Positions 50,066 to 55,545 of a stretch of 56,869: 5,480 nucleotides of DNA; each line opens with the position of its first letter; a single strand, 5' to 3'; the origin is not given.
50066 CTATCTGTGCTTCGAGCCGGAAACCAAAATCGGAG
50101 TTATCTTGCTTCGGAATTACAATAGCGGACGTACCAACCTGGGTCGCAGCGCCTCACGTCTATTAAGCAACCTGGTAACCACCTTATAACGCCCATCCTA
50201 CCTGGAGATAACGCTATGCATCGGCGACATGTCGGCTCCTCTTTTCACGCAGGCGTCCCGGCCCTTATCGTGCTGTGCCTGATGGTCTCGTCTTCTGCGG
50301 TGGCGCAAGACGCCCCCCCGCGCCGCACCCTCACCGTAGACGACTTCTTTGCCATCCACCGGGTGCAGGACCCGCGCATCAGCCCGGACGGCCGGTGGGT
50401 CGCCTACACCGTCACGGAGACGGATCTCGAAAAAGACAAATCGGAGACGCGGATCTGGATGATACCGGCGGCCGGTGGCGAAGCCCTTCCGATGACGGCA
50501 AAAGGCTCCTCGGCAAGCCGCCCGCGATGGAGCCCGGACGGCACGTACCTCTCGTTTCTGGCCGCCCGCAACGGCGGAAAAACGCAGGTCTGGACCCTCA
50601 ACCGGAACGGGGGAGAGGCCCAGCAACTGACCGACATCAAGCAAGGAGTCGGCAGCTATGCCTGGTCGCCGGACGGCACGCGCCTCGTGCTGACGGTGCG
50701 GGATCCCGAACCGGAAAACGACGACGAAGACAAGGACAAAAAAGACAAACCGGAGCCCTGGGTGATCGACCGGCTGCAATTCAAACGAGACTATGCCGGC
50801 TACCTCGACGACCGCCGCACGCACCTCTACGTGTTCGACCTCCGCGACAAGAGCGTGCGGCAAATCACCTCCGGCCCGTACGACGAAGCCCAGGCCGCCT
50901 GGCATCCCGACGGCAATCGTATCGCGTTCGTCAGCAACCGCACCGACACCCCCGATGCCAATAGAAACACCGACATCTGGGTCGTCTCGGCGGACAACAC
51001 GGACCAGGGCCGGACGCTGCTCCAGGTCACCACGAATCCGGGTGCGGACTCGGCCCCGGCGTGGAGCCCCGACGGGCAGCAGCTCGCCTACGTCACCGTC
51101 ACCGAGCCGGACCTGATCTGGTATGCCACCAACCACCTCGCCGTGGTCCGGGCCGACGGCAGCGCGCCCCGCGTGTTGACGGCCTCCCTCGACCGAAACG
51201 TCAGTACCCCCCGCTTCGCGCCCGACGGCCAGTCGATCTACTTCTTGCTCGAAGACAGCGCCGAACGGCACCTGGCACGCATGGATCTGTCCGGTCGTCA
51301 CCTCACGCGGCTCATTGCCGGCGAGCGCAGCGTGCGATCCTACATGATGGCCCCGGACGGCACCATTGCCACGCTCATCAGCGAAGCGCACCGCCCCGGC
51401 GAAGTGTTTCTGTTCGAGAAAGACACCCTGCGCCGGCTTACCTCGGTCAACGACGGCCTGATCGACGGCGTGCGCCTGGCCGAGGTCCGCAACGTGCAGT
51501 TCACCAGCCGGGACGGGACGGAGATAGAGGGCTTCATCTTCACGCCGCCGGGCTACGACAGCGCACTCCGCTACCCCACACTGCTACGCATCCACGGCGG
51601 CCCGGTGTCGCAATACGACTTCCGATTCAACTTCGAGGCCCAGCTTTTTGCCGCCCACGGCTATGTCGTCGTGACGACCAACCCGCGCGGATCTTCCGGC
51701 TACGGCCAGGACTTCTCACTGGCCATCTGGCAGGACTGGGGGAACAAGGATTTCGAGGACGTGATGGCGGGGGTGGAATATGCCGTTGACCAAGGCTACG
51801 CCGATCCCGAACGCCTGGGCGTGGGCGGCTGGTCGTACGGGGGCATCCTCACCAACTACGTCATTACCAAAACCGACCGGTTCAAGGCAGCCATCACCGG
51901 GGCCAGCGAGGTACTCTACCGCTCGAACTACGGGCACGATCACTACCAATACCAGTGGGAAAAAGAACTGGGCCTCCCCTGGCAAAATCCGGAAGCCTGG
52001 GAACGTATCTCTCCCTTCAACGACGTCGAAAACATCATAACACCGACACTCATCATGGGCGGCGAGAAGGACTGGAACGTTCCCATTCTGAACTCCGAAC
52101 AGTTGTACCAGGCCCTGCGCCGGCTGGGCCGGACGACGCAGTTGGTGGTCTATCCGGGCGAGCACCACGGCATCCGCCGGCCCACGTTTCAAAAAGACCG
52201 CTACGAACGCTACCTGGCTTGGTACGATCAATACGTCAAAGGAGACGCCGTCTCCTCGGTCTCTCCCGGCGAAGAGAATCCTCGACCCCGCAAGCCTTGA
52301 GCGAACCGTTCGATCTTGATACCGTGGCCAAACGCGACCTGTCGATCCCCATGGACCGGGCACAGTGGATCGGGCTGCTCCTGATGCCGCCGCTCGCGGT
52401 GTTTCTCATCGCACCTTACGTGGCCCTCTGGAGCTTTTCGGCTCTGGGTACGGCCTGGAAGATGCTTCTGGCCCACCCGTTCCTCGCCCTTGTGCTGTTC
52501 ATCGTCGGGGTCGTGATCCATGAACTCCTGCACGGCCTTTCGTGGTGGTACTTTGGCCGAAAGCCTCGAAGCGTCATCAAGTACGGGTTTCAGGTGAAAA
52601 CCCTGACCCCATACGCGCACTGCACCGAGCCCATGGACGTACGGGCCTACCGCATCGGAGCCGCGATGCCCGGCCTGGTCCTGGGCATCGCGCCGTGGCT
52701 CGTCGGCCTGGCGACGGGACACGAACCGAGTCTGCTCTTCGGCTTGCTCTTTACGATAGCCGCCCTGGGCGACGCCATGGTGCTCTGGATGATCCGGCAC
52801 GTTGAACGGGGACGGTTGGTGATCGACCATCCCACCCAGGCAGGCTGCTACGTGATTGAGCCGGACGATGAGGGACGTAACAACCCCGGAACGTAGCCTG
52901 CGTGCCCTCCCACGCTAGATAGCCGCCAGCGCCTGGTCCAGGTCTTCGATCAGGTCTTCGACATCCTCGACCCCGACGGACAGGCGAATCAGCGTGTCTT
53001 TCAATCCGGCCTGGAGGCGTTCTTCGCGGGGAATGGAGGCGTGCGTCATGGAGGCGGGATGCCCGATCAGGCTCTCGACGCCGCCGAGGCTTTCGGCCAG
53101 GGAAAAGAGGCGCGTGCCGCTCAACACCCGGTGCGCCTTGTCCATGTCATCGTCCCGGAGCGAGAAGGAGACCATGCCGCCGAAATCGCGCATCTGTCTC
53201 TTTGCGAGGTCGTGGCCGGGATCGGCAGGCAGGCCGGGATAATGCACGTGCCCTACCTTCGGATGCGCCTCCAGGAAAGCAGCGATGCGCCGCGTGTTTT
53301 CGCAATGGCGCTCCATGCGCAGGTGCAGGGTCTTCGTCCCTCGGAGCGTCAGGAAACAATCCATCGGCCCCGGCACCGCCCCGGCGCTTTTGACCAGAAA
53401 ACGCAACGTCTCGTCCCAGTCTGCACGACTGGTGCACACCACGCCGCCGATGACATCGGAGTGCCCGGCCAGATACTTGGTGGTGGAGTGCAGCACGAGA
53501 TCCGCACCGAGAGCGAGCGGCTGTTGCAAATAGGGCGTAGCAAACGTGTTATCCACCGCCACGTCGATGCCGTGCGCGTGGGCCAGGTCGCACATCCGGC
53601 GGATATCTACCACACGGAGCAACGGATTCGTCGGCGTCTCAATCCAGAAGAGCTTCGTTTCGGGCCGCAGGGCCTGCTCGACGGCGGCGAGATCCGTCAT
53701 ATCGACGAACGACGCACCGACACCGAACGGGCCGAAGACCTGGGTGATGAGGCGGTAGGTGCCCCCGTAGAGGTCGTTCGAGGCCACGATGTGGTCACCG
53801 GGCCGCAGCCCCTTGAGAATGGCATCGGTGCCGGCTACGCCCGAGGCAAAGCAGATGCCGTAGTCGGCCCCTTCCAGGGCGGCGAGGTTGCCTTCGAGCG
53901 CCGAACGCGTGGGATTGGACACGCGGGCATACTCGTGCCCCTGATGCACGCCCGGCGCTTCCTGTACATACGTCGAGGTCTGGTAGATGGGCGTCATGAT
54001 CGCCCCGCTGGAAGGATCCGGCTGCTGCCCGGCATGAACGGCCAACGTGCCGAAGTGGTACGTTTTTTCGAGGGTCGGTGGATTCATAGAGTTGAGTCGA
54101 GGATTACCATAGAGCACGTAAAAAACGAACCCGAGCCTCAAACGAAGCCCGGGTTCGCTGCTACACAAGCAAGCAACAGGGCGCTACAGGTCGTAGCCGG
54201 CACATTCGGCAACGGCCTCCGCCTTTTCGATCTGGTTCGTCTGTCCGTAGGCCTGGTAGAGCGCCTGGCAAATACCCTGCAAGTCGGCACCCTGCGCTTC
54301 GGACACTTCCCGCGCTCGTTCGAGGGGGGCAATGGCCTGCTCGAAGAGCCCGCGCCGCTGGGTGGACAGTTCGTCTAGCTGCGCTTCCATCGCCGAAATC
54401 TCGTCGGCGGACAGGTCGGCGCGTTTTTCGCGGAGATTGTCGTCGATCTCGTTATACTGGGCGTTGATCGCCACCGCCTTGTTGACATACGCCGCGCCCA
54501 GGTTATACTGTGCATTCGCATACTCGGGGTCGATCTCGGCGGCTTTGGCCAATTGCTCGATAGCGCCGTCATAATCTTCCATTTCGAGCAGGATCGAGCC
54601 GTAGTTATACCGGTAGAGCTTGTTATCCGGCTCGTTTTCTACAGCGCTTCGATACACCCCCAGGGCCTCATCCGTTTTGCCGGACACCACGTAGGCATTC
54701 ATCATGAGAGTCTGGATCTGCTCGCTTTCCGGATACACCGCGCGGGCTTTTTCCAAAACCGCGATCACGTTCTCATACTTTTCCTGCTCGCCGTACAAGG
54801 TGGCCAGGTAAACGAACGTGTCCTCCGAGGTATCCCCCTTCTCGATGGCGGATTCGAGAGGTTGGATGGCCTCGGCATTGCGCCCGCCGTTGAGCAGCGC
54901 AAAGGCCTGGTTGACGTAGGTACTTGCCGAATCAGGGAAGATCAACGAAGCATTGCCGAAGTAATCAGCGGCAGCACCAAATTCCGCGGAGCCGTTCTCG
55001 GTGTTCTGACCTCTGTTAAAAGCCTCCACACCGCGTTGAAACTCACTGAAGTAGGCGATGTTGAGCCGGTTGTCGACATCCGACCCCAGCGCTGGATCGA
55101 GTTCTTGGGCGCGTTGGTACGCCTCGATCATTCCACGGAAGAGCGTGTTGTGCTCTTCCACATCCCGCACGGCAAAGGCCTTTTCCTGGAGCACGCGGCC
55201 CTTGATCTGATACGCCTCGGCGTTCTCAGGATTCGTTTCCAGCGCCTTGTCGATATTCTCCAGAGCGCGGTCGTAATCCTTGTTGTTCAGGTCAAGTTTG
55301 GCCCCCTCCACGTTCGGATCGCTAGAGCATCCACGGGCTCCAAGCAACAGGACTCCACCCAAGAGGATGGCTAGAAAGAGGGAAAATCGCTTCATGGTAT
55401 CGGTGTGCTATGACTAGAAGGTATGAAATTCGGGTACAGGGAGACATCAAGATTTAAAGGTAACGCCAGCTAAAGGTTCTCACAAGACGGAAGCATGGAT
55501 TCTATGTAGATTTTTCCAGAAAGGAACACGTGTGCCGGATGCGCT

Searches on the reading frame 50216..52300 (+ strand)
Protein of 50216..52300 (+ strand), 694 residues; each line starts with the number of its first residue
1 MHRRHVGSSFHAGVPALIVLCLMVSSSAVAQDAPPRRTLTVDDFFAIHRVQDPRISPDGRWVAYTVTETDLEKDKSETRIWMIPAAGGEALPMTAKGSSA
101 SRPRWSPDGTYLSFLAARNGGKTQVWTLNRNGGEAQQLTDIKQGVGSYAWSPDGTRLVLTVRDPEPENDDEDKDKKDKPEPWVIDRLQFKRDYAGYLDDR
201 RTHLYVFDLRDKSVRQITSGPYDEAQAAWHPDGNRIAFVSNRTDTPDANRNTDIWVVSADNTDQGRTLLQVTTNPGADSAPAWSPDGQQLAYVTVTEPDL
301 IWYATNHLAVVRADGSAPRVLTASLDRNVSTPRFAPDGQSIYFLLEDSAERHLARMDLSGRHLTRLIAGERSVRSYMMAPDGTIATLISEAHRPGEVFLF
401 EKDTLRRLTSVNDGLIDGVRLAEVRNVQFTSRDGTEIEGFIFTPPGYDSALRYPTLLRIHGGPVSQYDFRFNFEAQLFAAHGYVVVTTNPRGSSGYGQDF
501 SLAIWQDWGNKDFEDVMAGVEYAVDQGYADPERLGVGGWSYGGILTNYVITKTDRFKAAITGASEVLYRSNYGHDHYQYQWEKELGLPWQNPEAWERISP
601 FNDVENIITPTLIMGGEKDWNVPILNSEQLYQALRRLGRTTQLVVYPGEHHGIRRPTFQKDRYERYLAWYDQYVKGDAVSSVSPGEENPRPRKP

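Call 83: search_protein_families(library=pfam, proteins=[window:50216-52300:+], max_evalue=0.00001)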
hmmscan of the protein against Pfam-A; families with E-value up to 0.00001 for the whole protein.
window:50216-52300:+ (694 aa): 9 families
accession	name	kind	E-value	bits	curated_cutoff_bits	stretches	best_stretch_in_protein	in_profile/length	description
PF00326.27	Peptidase_S9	-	1.2e-58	198.6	22.6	1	470-675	2-211/213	Prolyl oligopeptidase family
PF07676.18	PD40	-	1.3e-34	117.9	20.9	2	214-256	1-38/38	WD40-like Beta Propeller Repeat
PF02129.25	Peptidase_S15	-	6.7e-16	59.2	23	2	433-573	1-134/262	X-Pro dipeptidyl-peptidase (S15 family)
PF00930.27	DPPIV_N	-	8.9e-14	51.4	22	0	202-260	260-315/354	Dipeptidyl peptidase IV (DPP IV) N-terminal region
PF01738.24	DLH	-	6.2e-09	36.2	21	1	478-659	37-194/217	Dienelactone hydrolase family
PF25174.1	Beta-prop_THOC3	-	2e-08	34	305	0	96-162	87-149/272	THOC3 beta-propeller domain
PF00561.26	Abhydrolase_1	-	7.8e-07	29.4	25.8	0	454-585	1-113/245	alpha/beta hydrolase fold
PF20434.5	BD-FAE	-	2.1e-06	27.8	26.8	0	564-634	143-215/215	BD-FAE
PF07859.19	Abhydrolase_3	-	2.5e-06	27.9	25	0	513-653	49-208/210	alpha/beta hydrolase fold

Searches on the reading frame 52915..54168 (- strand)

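Call 83: search_protein_families(library=pfam, proteins=[window:52915-54168:-], max_evalue=0.00001)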
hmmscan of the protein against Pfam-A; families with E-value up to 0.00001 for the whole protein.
window:52915-54168:- (417 aa): 1 family
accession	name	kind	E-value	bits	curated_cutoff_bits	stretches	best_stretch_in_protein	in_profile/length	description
PF01053.26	Cys_Met_Meta_PP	-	6.7e-153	509.2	27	1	41-414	2-380/381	Cys/Met metabolism PLP-dependent enzyme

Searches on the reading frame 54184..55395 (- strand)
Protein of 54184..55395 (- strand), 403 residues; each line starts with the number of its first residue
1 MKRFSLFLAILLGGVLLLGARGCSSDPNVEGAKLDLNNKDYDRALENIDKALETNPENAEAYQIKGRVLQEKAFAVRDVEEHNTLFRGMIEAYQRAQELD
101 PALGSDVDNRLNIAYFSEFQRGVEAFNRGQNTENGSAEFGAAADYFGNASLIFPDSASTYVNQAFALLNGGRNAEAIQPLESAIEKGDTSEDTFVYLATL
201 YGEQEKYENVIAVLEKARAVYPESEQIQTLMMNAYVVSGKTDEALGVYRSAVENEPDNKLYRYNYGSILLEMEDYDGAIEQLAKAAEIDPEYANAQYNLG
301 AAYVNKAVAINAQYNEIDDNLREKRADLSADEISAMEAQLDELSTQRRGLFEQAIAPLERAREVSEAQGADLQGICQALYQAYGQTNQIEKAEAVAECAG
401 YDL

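Call 83: search_protein_families(library=pfam, proteins=[window:54184-55395:-], max_evalue=0.00001)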
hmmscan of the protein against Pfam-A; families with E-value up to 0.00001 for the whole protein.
window:54184-55395:- (403 aa): 15 families
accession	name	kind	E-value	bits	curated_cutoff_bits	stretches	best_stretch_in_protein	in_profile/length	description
PF13428.12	TPR_14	-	1.4e-19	69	23.5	0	227-267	3-43/44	Tetratricopeptide repeat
PF14559.12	TPR_19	-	8.3e-19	68.1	25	0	203-262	3-62/68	Tetratricopeptide repeat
PF13431.12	TPR_17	-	8.3e-18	63.6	24.4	0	248-280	2-34/34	Tetratricopeptide repeat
PF13414.12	TPR_11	-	1e-16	60.7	26.8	1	266-305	1-40/42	TPR repeat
PF13432.12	TPR_16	-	1e-15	58.2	32.7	1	233-292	5-64/65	Tetratricopeptide repeat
PF00515.34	TPR_1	-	3e-15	55.7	27.8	0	37-58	13-34/34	Tetratricopeptide repeat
PF07719.23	TPR_2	-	8.3e-14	50.9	27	0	262-292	4-34/34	Tetratricopeptide repeat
PF13181.12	TPR_8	-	7.1e-12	44.9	25.7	0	262-291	4-33/34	Tetratricopeptide repeat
PF20308.4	TPR-S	-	4.7e-11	43.6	27.6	0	38-102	31-91/102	Tetratricopeptide Repeats-Sensor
PF12895.13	ANAPC3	-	4e-10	40.3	27.2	0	204-284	2-81/82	Anaphase-promoting complex, cyclosome, subunit 3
PF13371.12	TPR_9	-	9.7e-10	38.8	35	0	233-293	3-63/73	Tetratricopeptide repeat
PF13424.12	TPR_12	-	9.2e-09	35.8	30.1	0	263-303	7-55/77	Tetratricopeptide repeat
PF13174.12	TPR_6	-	1.2e-07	32.3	26.3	0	193-224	2-33/33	Tetratricopeptide repeat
PF12569.14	NatA_aux_su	-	3e-06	26.9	33.3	0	39-71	206-238/515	N-terminal acetyltransferase A, auxiliary subunit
PF03704.23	BTAD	-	3.5e-06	27.9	22.1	1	203-252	74-123/146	Bacterial transcriptional activator domain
